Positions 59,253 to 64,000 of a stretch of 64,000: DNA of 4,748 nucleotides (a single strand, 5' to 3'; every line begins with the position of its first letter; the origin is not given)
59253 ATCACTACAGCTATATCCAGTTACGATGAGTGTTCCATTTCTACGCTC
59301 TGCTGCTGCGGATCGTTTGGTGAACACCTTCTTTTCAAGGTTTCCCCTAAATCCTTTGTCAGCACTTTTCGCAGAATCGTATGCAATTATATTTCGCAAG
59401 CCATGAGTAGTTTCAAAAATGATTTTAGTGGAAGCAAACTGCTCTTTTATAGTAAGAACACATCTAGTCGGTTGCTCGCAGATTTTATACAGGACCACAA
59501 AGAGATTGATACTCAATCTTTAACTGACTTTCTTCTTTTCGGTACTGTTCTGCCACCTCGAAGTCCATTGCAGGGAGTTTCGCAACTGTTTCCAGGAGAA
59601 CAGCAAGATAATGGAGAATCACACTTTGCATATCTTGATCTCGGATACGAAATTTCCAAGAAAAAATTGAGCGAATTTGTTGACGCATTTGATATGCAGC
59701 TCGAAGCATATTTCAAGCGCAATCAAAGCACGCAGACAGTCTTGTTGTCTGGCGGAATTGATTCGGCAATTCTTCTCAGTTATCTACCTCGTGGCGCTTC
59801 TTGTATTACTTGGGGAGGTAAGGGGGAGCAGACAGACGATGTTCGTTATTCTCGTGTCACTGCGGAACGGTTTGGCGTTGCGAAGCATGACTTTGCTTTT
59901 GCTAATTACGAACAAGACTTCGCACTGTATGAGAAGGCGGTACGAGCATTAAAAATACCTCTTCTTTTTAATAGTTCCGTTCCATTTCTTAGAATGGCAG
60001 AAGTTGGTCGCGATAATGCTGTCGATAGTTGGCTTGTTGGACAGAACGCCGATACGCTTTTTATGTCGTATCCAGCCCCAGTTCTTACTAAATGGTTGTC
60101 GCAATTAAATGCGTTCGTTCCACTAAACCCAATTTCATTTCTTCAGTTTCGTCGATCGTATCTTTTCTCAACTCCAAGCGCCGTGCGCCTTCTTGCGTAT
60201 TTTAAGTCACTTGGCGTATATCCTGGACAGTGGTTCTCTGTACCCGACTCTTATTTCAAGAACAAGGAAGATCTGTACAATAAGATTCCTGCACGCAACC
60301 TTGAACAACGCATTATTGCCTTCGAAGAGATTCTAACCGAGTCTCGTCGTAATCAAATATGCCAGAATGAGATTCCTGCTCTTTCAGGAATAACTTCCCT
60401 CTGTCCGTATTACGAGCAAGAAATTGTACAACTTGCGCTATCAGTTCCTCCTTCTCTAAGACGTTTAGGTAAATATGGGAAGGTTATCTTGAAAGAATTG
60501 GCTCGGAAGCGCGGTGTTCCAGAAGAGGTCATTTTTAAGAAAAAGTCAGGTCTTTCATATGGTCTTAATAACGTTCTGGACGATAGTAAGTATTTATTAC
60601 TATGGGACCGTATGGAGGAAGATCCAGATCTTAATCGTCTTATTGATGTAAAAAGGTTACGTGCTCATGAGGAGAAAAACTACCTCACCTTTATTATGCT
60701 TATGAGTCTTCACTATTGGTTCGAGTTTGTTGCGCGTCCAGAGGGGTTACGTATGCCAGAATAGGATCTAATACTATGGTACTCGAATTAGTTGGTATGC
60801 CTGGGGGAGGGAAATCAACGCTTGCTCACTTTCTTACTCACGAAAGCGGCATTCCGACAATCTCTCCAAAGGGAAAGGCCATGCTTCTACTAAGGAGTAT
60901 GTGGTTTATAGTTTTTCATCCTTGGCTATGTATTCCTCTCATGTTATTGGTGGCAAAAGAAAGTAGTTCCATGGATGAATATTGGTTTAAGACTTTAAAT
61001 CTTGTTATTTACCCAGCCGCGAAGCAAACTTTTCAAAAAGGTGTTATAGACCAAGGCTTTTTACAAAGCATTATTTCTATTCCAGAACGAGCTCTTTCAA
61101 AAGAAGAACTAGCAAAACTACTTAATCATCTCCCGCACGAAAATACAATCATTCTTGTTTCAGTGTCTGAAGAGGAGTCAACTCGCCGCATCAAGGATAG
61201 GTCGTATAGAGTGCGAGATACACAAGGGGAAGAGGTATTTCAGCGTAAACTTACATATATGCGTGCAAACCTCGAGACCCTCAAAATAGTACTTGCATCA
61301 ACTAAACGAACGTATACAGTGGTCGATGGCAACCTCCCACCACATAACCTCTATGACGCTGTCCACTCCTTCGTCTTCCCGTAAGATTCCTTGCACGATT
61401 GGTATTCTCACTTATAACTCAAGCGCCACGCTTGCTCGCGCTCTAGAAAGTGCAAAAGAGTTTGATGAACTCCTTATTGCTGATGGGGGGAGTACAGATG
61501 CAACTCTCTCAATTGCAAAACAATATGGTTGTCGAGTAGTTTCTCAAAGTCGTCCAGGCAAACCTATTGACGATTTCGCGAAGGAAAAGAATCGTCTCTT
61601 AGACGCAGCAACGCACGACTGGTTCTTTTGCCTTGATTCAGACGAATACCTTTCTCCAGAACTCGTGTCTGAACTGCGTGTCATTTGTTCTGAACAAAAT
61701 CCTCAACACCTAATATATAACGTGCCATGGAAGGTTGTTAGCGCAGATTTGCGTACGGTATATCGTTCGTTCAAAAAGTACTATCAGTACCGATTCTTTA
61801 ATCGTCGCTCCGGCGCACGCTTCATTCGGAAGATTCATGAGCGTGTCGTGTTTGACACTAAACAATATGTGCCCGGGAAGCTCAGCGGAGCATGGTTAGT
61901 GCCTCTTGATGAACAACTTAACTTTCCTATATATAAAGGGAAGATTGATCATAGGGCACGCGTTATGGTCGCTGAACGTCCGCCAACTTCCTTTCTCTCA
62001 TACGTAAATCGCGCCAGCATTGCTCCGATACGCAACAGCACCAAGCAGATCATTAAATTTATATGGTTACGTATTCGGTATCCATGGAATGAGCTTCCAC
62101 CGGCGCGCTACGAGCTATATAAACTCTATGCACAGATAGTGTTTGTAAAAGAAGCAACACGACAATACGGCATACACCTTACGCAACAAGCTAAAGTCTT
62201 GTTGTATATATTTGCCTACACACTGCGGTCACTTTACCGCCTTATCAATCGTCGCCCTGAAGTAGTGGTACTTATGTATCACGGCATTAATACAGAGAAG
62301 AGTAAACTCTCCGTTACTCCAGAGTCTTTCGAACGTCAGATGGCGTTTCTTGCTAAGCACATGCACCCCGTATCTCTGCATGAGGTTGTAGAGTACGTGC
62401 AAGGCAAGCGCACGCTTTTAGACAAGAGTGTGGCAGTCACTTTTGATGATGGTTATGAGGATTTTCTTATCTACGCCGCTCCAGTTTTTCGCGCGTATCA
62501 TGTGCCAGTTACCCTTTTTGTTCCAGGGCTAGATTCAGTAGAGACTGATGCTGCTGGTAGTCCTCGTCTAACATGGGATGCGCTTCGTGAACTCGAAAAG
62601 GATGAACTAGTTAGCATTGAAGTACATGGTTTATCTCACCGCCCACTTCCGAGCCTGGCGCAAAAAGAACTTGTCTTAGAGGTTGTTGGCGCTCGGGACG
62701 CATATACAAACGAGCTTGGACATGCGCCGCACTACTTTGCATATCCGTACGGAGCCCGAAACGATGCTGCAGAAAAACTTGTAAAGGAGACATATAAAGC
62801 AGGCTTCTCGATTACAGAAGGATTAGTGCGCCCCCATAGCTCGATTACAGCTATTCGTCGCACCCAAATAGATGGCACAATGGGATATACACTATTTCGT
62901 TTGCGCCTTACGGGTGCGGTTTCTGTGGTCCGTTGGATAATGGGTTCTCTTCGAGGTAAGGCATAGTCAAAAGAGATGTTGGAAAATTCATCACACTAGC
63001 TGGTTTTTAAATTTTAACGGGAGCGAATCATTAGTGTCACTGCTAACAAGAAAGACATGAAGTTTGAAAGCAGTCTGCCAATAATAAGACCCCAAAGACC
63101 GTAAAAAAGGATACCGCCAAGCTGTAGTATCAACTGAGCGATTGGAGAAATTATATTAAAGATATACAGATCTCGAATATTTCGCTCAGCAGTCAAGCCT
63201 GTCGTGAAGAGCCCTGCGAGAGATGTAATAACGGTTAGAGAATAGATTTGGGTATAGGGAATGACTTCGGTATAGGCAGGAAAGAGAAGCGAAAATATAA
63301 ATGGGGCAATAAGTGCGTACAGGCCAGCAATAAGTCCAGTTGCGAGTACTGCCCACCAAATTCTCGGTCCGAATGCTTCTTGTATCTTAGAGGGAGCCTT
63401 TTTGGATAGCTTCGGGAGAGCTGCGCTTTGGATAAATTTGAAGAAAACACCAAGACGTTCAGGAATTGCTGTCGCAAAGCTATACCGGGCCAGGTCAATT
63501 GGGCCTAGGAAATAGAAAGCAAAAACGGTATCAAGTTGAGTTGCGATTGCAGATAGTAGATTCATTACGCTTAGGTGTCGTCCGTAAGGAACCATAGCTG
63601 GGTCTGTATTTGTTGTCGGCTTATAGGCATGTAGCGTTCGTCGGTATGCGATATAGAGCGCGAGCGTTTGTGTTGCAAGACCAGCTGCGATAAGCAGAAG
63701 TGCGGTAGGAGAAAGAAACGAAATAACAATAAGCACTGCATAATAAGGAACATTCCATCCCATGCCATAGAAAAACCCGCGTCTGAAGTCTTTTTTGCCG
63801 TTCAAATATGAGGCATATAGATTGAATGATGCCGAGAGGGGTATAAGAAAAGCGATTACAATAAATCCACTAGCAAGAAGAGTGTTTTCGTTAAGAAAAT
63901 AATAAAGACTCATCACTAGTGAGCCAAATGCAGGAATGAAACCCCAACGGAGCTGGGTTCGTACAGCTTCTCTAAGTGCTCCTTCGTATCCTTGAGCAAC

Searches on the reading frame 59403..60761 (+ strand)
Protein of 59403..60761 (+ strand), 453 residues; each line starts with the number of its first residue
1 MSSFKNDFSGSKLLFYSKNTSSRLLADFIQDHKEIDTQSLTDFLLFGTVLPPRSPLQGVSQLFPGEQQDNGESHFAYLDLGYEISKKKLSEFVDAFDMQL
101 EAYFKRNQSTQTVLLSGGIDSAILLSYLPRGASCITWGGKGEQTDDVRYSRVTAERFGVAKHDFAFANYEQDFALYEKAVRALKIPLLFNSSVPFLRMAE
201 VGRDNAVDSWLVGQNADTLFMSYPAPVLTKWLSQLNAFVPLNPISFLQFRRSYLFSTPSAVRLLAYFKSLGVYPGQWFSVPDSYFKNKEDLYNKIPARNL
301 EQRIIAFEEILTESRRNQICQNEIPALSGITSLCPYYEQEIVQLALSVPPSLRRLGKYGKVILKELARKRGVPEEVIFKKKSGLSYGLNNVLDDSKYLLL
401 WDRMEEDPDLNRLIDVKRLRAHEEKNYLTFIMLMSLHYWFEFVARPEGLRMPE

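Call 94: search_protein_families(library=pfam, proteins=[window:59403-60761:+], max_evalue=0.0001)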
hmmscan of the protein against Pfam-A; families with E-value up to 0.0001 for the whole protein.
window:59403-60761:+ (453 aa): 1 family
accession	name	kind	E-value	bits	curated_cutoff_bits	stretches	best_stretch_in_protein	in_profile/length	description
PF00733.27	Asn_synthase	-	1e-24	88.3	21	1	112-425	21-330/354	Asparagine synthase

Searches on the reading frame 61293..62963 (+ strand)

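Call 94: search_protein_families(library=pfam, proteins=[window:61293-62963:+], max_evalue=0.0001)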
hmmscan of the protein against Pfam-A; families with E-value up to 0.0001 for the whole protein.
window:61293-62963:+ (557 aa): 2 families
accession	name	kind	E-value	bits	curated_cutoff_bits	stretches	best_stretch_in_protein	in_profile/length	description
PF01522.26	Polysacc_deac_1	-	9.5e-22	77.7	23.1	1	374-499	3-118/124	Polysaccharide deacetylase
PF00535.33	Glycos_transf_2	-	1.4e-15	58.1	23.3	1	36-156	2-127/168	Glycosyl transferase family 2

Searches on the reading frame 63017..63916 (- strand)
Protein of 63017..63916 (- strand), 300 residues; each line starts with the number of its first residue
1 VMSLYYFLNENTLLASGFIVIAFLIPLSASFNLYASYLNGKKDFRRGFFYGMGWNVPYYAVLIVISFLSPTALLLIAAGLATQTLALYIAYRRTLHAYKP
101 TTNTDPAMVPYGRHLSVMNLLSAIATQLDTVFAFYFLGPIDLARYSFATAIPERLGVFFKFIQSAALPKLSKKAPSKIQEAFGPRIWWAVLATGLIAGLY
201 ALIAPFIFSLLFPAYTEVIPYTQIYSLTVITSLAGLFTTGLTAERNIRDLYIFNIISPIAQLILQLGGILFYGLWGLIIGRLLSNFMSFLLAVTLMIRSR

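Call 94: search_protein_families(library=pfam, proteins=[window:63017-63916:-], max_evalue=0.0001)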
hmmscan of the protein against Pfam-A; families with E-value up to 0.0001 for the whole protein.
window:63017-63916:- (300 aa): 1 family
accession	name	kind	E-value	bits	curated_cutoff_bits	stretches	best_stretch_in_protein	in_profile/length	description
PF13440.11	Polysacc_synt_3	-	3e-09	37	23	1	14-172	81-242/293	Polysaccharide biosynthesis protein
